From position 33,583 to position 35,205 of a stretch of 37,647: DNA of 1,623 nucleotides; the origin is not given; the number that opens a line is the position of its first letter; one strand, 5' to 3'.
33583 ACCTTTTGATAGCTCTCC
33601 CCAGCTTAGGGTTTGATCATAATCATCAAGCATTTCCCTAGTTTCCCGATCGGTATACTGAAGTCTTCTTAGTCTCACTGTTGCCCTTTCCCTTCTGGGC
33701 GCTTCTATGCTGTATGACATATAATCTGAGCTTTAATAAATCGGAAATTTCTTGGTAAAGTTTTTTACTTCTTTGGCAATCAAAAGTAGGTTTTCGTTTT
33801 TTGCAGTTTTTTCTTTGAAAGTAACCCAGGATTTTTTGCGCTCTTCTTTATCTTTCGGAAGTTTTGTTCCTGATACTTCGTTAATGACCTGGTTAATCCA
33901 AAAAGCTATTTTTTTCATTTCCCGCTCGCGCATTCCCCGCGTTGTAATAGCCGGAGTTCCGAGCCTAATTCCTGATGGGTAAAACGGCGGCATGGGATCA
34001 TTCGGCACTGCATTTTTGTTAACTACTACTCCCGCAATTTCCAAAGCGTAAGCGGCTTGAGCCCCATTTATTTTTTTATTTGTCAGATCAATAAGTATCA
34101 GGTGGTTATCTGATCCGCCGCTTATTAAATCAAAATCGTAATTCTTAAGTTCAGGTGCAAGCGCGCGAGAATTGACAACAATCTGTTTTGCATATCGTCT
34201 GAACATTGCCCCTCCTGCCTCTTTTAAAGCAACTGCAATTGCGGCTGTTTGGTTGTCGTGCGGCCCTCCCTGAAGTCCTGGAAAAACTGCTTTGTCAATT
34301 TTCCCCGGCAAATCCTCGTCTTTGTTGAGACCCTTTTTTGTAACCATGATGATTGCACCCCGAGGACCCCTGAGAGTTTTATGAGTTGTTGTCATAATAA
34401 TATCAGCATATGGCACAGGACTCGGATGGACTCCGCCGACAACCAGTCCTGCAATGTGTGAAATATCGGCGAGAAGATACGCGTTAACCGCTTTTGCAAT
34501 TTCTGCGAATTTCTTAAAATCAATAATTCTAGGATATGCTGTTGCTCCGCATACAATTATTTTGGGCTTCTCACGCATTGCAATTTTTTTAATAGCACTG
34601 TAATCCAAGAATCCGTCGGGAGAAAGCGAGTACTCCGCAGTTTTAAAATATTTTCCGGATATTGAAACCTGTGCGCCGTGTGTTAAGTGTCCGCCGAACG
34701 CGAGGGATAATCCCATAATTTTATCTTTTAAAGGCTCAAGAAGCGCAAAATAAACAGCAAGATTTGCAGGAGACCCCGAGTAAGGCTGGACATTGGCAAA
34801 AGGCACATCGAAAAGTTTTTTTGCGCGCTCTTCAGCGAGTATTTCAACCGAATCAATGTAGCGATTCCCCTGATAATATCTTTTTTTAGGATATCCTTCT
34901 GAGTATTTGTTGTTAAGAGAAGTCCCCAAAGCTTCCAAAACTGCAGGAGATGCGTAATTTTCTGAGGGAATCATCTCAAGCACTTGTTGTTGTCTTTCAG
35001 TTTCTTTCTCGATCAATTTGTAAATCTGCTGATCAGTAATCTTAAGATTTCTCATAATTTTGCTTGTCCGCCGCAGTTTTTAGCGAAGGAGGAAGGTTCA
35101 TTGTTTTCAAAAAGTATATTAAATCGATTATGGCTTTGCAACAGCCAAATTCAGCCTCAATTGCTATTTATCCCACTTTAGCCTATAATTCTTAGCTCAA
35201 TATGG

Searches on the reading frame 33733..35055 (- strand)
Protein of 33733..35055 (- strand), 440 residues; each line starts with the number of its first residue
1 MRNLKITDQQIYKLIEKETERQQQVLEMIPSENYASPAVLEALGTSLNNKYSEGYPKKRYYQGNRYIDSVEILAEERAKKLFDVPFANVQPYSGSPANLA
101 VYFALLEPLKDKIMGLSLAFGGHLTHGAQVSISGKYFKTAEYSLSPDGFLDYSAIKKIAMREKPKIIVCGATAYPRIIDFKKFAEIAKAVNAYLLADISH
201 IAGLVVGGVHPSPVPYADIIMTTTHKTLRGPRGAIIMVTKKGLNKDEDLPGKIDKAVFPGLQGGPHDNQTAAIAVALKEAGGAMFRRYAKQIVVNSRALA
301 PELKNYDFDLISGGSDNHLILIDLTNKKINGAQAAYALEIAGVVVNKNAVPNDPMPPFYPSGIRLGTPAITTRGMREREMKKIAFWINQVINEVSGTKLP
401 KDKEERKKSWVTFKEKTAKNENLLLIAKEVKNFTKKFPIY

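Call 101: search_protein_families(library=pfam, proteins=[window:33733-35055:-], max_evalue=0.001)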
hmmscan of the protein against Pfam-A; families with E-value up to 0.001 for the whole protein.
window:33733-35055:- (440 aa): 1 family
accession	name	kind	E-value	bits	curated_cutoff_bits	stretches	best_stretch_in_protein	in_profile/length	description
PF00464.25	SHMT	-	1.3e-154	515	27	1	5-387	2-399/399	Serine hydroxymethyltransferase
